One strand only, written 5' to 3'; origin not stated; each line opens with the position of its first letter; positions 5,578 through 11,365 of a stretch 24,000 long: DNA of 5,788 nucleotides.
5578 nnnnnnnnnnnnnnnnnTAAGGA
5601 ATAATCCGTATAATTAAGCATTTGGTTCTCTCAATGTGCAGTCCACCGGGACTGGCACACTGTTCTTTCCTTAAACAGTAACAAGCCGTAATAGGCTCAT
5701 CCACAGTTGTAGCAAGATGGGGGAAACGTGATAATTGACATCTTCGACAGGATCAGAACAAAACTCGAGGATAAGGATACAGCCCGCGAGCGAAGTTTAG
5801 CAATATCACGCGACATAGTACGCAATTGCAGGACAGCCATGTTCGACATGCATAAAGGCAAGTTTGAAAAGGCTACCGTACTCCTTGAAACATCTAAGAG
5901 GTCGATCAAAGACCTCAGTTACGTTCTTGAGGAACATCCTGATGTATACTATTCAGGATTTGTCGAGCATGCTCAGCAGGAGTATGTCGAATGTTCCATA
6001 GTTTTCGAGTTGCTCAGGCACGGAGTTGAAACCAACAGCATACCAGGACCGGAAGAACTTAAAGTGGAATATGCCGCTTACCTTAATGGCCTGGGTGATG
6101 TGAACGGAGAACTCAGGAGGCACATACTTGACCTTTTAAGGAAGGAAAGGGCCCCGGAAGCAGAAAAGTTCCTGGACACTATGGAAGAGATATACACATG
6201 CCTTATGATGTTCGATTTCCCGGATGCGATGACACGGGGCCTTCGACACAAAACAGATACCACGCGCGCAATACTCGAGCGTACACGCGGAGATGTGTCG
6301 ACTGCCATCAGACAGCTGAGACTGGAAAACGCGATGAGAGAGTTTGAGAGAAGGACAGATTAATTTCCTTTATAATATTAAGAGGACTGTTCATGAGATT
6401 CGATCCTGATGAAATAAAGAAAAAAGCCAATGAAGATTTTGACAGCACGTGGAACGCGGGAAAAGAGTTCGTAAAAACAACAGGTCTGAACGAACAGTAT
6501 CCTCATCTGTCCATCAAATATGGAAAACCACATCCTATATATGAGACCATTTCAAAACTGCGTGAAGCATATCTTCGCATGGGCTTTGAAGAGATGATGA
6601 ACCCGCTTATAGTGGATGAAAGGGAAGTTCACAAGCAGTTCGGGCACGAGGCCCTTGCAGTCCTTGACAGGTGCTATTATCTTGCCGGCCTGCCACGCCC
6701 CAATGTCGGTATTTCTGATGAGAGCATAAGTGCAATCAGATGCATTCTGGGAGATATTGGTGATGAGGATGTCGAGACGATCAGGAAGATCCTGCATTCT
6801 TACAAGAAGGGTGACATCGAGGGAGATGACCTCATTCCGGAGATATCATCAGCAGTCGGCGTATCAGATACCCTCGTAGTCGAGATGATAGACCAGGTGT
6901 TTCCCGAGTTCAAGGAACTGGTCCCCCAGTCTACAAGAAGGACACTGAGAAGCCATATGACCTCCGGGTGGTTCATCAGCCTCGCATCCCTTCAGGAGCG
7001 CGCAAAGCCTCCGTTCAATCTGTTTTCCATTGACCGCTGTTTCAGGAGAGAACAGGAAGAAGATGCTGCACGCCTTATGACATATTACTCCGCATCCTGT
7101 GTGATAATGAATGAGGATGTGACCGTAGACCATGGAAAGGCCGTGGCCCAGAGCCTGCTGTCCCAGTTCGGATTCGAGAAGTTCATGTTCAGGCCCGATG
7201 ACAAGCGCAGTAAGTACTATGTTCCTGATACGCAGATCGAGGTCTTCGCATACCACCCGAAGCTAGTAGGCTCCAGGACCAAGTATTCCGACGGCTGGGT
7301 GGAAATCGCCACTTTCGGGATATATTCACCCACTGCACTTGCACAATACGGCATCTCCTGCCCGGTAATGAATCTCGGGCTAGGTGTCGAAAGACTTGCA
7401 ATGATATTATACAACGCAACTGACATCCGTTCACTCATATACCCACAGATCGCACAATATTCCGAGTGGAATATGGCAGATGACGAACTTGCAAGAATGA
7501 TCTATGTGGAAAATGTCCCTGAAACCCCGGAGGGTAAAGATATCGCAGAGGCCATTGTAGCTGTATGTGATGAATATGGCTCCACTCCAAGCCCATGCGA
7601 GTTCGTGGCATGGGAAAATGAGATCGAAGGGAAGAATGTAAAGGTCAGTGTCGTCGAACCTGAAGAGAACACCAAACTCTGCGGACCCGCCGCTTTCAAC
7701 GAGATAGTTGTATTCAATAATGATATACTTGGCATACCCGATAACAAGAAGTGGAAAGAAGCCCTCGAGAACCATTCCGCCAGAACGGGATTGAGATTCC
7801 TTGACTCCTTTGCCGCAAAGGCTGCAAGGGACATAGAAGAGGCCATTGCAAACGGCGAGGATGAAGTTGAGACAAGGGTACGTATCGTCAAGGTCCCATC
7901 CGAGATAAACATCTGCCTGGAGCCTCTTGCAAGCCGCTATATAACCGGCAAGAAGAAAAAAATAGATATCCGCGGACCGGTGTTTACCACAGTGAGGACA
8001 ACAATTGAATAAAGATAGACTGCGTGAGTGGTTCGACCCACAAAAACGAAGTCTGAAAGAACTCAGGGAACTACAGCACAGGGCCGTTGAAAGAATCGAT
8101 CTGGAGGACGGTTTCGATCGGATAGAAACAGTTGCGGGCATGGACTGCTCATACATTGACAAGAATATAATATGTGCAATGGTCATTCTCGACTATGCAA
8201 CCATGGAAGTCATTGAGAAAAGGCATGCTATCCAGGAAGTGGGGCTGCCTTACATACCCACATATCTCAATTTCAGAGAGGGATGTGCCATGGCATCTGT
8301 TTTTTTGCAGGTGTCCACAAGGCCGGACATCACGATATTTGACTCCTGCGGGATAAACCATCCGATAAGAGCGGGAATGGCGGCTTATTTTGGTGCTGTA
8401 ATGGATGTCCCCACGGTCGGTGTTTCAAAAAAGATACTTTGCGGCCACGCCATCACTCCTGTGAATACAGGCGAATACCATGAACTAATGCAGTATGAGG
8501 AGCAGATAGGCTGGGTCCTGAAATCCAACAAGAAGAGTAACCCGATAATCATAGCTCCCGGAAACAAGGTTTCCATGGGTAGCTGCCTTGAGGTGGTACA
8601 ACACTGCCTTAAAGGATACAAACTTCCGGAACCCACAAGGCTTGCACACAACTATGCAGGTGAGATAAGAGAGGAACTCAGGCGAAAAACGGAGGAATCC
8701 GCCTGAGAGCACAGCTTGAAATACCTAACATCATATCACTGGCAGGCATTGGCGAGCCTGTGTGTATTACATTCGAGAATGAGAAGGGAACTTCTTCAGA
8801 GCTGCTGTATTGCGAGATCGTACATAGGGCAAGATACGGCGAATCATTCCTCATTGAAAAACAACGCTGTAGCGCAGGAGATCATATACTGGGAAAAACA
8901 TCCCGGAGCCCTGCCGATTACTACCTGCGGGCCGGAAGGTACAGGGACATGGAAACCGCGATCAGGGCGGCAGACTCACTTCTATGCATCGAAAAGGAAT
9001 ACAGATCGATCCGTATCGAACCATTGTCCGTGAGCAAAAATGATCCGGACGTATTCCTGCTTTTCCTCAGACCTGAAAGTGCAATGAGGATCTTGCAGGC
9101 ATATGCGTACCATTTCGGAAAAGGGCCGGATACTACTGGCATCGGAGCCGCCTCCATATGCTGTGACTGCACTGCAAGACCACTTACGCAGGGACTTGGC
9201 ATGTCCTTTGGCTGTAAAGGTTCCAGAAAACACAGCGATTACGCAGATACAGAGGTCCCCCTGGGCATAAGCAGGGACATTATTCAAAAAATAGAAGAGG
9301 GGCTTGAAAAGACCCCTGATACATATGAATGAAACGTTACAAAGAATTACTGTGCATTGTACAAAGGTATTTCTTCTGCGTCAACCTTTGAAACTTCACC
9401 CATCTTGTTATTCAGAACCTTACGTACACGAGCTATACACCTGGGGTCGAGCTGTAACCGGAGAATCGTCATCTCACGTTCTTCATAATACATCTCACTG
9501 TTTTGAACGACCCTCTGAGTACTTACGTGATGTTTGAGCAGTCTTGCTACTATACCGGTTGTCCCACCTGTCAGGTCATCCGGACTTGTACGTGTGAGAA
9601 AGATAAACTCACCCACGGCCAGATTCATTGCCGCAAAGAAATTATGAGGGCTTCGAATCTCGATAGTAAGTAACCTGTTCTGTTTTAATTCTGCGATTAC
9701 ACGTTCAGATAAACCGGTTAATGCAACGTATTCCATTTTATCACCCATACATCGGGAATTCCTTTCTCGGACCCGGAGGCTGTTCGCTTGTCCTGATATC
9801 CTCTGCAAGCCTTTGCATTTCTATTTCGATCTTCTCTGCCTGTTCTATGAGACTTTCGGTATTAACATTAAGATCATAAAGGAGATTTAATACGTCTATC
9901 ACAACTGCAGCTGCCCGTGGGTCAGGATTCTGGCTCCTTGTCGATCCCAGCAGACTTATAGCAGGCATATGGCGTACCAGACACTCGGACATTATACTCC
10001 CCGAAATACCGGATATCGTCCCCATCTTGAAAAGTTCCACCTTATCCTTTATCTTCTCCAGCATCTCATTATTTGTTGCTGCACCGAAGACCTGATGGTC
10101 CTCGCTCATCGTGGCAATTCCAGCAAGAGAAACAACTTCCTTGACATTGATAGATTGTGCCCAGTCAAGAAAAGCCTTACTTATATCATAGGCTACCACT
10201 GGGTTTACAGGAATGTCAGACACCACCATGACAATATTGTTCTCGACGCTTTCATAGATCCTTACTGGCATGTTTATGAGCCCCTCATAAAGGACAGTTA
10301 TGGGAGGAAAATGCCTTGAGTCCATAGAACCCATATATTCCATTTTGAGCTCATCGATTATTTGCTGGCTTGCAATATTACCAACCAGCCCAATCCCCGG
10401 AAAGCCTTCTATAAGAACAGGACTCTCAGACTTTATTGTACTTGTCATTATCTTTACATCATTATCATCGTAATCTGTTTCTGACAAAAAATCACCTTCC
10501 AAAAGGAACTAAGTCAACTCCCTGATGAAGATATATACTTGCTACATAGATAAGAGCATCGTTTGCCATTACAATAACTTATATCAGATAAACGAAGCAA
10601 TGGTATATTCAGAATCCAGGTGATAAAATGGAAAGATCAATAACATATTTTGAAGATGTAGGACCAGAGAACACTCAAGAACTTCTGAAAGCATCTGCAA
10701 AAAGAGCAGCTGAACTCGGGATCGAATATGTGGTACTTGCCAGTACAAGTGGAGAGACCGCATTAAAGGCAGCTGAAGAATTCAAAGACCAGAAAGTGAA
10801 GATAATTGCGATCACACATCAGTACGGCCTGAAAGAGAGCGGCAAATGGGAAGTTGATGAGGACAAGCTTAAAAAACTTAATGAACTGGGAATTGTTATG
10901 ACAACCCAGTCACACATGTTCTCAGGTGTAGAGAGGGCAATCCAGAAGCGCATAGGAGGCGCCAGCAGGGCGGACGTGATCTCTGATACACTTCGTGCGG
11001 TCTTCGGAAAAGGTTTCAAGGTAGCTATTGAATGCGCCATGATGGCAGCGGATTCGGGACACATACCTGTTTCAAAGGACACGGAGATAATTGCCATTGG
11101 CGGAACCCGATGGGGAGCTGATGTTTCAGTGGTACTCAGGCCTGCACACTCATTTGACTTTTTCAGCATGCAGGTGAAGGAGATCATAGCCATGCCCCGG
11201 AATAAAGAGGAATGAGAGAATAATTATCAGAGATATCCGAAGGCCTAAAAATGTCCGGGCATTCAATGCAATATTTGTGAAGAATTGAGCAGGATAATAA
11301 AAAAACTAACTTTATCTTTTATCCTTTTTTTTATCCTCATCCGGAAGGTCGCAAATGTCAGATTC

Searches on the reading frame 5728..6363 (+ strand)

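Call 6: search_protein_families(library=pfam, max_evalue=0.001, proteins=[window:5728-6363:+])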
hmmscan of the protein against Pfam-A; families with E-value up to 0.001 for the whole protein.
window:5728-6363:+ (211 aa): 1 family
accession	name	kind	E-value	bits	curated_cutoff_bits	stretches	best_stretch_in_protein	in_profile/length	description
PF01997.21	Translin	-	1.4e-06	28.8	25.9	1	20-185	3-193/205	Translin family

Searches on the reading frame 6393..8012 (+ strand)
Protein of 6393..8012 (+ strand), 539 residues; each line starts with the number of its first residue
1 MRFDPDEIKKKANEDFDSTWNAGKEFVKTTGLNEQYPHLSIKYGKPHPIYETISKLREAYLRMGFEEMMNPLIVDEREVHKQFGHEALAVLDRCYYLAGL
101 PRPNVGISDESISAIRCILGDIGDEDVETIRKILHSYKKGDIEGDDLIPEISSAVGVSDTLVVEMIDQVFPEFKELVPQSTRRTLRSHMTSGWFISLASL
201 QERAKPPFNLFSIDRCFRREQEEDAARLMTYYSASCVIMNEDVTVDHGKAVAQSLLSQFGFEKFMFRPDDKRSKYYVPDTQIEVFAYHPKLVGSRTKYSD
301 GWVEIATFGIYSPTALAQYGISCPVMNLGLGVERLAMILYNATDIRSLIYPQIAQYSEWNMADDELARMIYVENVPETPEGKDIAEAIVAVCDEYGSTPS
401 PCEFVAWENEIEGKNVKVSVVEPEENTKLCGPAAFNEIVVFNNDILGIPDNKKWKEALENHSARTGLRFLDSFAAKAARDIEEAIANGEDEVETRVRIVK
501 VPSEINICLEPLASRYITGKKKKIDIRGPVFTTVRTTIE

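Call 6: search_protein_families(library=pfam, max_evalue=0.001, proteins=[window:6393-8012:+])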
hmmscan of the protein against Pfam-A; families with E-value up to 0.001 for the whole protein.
window:6393-8012:+ (539 aa): 3 families
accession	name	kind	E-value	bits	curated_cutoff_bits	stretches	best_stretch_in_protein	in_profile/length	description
PF01409.25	tRNA-synt_2d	-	8.5e-57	192.9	19.8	1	126-356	22-243/246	tRNA synthetases class II core domain (F)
PF18006.6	SepRS_C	-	3.8e-13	49.6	26.9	1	436-466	1-30/31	O-phosphoseryl-tRNA synthetase C-terminal domain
PF17759.6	tRNA_synthFbeta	-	2.5e-07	30.8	22.4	1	181-326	70-208/214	Phenylalanyl tRNA synthetase beta chain CLM domain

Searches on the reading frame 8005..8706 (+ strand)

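Call 6: search_protein_families(library=pfam, max_evalue=0.001, proteins=[window:8005-8706:+])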
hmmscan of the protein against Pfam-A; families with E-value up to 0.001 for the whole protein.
window:8005-8706:+ (233 aa): 1 family
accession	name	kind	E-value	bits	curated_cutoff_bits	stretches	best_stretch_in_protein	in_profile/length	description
PF04493.20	Endonuclease_5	-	3.8e-59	200.1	23.4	1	29-215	5-197/198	Endonuclease V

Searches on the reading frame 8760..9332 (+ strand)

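Call 6: search_protein_families(library=pfam, max_evalue=0.001, proteins=[window:8760-9332:+])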
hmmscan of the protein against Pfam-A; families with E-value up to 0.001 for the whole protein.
window:8760-9332:+ (190 aa): 1 family
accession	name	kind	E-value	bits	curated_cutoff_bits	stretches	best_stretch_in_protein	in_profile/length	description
PF02596.20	DUF169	-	7.2e-29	101.6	27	1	13-181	33-209/209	Uncharacterised ArCR, COG2043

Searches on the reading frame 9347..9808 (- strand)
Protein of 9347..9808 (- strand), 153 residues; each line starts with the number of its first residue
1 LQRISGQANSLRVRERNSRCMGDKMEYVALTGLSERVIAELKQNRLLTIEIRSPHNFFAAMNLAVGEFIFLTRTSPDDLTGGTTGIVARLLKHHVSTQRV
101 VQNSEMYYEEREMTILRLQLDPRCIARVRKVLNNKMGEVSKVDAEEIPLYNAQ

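Call 6: search_protein_families(library=pfam, max_evalue=0.001, proteins=[window:9347-9808:-])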
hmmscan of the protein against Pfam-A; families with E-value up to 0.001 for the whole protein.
window:9347-9808:- (153 aa): 1 family
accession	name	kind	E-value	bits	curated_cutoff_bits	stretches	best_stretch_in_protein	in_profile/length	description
PF04322.17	DUF473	-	8.9e-43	145.3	25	1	25-142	1-118/118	Protein of unknown function (DUF473)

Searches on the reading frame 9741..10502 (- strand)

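Call 6: search_protein_families(library=pfam, max_evalue=0.001, proteins=[window:9741-10502:-])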
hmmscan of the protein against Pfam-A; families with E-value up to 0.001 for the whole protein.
window:9741-10502:- (253 aa): 1 family
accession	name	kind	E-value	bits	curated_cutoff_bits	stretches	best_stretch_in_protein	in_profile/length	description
PF09754.15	PAC2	-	1e-55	189.3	25.8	1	30-233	1-215/215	PAC2 family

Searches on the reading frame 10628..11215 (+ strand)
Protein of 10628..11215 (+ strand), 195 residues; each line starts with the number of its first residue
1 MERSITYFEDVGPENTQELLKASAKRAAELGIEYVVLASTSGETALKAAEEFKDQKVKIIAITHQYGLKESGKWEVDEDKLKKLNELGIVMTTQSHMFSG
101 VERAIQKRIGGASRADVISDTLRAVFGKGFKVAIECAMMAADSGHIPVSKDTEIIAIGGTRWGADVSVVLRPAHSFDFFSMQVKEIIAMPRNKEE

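Call 7: search_protein_families(library=pfam, max_evalue=0.001, proteins=[window:10628-11215:+])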
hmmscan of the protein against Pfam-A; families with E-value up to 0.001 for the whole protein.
window:10628-11215:+ (195 aa): 1 family
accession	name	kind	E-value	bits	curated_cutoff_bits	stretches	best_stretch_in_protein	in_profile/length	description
PF02887.21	PK_C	-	2.2e-09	37.8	28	1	19-163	3-103/114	Pyruvate kinase, alpha/beta domain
